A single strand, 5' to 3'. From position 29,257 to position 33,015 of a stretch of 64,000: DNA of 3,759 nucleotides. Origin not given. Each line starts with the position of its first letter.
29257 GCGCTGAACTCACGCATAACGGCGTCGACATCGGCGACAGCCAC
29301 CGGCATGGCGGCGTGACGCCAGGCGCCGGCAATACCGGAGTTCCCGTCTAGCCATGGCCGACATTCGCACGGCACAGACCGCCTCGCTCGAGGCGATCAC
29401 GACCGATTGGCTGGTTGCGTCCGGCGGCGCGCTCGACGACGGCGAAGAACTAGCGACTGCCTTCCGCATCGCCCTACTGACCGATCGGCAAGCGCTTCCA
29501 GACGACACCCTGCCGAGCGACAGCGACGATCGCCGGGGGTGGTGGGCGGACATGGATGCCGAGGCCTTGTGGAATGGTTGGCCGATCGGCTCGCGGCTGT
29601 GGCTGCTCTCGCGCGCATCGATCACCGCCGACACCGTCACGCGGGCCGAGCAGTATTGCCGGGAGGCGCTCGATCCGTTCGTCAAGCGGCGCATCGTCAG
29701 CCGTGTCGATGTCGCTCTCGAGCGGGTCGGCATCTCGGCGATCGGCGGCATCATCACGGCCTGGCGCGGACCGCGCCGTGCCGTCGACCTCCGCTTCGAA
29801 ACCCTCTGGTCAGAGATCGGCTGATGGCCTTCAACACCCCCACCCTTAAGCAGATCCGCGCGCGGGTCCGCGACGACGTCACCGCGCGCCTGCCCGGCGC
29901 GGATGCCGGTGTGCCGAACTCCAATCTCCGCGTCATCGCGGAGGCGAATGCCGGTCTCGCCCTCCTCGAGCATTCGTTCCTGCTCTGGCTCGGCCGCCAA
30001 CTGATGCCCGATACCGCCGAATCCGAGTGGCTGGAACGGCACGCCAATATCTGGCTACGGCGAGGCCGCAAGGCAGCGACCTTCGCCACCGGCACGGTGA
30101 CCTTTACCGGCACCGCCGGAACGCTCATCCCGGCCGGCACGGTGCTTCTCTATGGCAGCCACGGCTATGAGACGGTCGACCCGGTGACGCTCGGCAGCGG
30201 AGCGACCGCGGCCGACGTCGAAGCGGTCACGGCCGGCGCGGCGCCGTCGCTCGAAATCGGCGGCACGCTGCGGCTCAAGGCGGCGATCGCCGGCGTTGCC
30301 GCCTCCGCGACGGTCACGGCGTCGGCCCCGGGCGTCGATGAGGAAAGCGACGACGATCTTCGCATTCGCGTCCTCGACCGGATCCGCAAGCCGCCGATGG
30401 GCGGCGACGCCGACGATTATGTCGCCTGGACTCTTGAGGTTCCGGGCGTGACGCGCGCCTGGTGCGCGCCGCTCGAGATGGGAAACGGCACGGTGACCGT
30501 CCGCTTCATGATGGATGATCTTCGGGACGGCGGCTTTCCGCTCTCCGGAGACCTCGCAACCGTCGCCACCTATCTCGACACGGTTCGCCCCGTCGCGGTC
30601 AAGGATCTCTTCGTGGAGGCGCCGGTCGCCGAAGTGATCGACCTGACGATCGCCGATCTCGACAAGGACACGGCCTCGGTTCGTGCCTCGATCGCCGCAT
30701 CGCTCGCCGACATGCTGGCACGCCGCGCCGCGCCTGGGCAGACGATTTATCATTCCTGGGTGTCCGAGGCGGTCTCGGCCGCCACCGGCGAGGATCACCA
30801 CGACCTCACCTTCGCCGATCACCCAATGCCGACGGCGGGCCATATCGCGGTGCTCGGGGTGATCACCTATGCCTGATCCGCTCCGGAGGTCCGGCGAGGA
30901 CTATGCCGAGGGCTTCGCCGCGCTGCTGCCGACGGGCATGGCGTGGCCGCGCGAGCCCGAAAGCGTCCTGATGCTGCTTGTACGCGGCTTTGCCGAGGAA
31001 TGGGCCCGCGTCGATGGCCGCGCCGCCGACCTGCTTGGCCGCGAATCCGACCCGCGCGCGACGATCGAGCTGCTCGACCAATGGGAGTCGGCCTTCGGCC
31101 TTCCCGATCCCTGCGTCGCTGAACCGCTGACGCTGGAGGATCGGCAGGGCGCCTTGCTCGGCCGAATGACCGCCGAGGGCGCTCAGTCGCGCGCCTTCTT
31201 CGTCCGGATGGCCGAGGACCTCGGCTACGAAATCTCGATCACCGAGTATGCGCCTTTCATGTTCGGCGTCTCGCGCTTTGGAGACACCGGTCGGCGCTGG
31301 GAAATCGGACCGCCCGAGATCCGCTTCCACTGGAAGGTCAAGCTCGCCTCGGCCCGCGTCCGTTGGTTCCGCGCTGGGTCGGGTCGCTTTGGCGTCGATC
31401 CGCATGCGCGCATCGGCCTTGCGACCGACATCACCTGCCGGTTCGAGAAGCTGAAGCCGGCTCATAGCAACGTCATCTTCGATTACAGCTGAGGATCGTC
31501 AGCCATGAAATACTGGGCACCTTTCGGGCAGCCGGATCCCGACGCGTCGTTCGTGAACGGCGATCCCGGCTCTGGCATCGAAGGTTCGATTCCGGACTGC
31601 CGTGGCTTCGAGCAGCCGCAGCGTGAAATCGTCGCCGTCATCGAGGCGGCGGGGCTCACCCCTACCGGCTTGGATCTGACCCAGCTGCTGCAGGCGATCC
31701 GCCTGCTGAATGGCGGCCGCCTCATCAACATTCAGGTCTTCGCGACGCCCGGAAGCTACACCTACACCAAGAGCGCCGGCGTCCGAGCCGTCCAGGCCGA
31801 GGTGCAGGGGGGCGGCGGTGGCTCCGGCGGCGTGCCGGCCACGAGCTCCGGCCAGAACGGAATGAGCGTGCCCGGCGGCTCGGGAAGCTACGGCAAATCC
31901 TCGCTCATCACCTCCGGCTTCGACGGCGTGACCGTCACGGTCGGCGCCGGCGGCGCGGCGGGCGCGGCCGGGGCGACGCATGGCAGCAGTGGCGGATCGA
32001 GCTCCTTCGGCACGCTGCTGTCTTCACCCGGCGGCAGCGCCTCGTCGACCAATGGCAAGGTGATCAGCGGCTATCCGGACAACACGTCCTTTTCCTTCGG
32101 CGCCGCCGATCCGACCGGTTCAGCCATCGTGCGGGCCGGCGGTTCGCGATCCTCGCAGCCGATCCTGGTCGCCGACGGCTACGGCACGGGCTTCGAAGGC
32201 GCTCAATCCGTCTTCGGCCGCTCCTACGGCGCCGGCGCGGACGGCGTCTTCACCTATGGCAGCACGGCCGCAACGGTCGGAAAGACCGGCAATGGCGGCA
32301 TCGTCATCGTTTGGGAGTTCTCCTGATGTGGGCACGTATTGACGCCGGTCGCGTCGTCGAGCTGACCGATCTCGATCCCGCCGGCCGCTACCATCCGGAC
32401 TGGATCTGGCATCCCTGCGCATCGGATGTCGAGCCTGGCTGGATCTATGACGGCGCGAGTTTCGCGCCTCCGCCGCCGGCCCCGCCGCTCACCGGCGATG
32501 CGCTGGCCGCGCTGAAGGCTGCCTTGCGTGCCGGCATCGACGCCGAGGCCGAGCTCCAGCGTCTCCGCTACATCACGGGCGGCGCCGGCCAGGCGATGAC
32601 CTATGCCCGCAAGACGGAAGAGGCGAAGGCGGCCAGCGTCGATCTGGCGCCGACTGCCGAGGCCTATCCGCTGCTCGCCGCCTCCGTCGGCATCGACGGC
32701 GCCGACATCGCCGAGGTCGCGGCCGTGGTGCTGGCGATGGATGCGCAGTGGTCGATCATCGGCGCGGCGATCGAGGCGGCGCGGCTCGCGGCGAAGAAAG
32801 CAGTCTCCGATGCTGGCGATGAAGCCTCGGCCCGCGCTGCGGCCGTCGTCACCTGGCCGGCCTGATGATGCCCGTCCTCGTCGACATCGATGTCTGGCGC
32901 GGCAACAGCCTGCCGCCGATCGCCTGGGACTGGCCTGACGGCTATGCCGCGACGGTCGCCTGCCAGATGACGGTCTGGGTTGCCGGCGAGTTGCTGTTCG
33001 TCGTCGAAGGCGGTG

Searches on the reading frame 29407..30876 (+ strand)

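Call 3: search_protein_families(library=pfam, proteins=[window:29407-30876:+], max_evalue=0.01)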
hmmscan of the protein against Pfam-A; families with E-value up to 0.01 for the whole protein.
window:29407-30876:+ (489 aa): 1 family
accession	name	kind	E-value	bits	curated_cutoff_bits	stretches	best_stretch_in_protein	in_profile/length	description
PF04865.19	Baseplate_J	-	2.9e-58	197.6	21.1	1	206-454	2-254/255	Baseplate J-like protein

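Call 4: search_protein_families(library=phrogs, proteins=[window:29407-30876:+], max_evalue=0.01)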
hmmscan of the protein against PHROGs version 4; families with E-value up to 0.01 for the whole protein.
window:29407-30876:+ (489 aa): 4 families
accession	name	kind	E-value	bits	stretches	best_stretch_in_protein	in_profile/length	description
phrog_6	-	tail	3e-66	225.2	1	140-473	65-385/548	baseplate wedge subunit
phrog_1608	-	tail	6.1e-33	114.9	1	309-487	4-187/192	tail protein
phrog_2103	-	tail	1.1e-32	113.8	1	140-301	1-161/162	baseplate protein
phrog_30339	-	unknown function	1.9e-05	25.6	1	143-258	22-135/150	-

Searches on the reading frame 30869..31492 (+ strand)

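Call 3: search_protein_families(library=pfam, proteins=[window:30869-31492:+], max_evalue=0.01)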
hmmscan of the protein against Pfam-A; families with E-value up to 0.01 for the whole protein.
window:30869-31492:+ (207 aa): 1 family
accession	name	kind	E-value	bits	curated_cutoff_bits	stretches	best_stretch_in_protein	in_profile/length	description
PF10076.14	Phage_Mu_Gp48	-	2.2e-25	89.7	37.4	1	17-207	4-150/150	Bacteriophage Mu-like, Gp48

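Call 4: search_protein_families(library=phrogs, proteins=[window:30869-31492:+], max_evalue=0.01)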
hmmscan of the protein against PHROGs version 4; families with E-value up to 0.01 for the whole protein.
window:30869-31492:+ (207 aa): 4 families
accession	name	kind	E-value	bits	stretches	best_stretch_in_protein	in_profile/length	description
phrog_203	-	tail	7e-58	196.5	1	7-206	7-199/224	baseplate wedge subunit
phrog_11264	-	unknown function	1.6e-10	42.1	1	7-83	4-79/86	-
phrog_11744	-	unknown function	1.2e-08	36.1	1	91-206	3-111/115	-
phrog_4920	-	unknown function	0.0036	17.7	1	16-127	36-150/253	-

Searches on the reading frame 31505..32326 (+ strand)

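Call 3: search_protein_families(library=pfam, proteins=[window:31505-32326:+], max_evalue=0.01)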
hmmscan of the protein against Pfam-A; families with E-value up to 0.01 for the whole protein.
window:31505-32326:+ (273 aa): 1 family
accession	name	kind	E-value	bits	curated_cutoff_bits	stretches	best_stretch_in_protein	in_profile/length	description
PF21722.4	Gly_rich_2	-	3.1e-05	24.5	24.3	1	81-265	2-183/226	Glycine-rich domain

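Call 4: search_protein_families(library=phrogs, proteins=[window:31505-32326:+], max_evalue=0.01)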
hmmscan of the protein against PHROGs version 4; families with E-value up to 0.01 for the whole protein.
window:31505-32326:+ (273 aa): 9 families
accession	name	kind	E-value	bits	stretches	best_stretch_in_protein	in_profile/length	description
phrog_863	-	tail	3.8e-25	89.9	1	65-273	389-605/690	tail fiber assembly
phrog_17588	-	unknown function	1.9e-11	44.7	1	1-68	1-69/332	-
phrog_6202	-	tail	2e-10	41.4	1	71-269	442-634/636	tail fiber protein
phrog_454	-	tail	5.4e-09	35.7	1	69-272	1173-1375/1376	tail fiber protein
phrog_17105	-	unknown function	2.7e-07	30.6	1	13-99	14-104/528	-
phrog_1858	-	tail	4.2e-07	29.3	1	11-74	16-76/1018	tail fiber protein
phrog_12796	-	tail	2.7e-06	27.8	1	70-266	244-441/445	tail fiber protein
phrog_6859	-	tail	3.5e-05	24.3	1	15-72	20-77/346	tail fiber protein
phrog_1833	-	tail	0.0034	18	1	16-67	27-76/322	tail fiber protein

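Call 112: search_protein_families(library=ncbifam, proteins=[window:31505-32326:+], max_evalue=0.01)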
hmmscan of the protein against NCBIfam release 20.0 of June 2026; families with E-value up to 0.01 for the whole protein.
window:31505-32326:+ (273 aa): 0 families

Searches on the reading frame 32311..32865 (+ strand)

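Call 3: search_protein_families(library=pfam, proteins=[window:32311-32865:+], max_evalue=0.01)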
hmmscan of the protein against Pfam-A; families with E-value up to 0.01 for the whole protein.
window:32311-32865:+ (184 aa): 0 families

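Call 4: search_protein_families(library=phrogs, proteins=[window:32311-32865:+], max_evalue=0.01)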
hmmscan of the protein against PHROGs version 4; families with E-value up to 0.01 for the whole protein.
window:32311-32865:+ (184 aa): 3 families
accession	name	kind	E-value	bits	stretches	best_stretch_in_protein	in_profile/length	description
phrog_32459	-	unknown function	1.4e-11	45.9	1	59-182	63-195/216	-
phrog_8983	-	unknown function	0.00089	20.2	1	67-178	47-157/173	-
phrog_8716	-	tail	0.009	17.3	0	6-71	3-66/152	tail fiber protein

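Call 112: search_protein_families(library=ncbifam, proteins=[window:32311-32865:+], max_evalue=0.01)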
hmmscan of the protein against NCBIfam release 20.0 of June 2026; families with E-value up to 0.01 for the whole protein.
window:32311-32865:+ (184 aa): 0 families
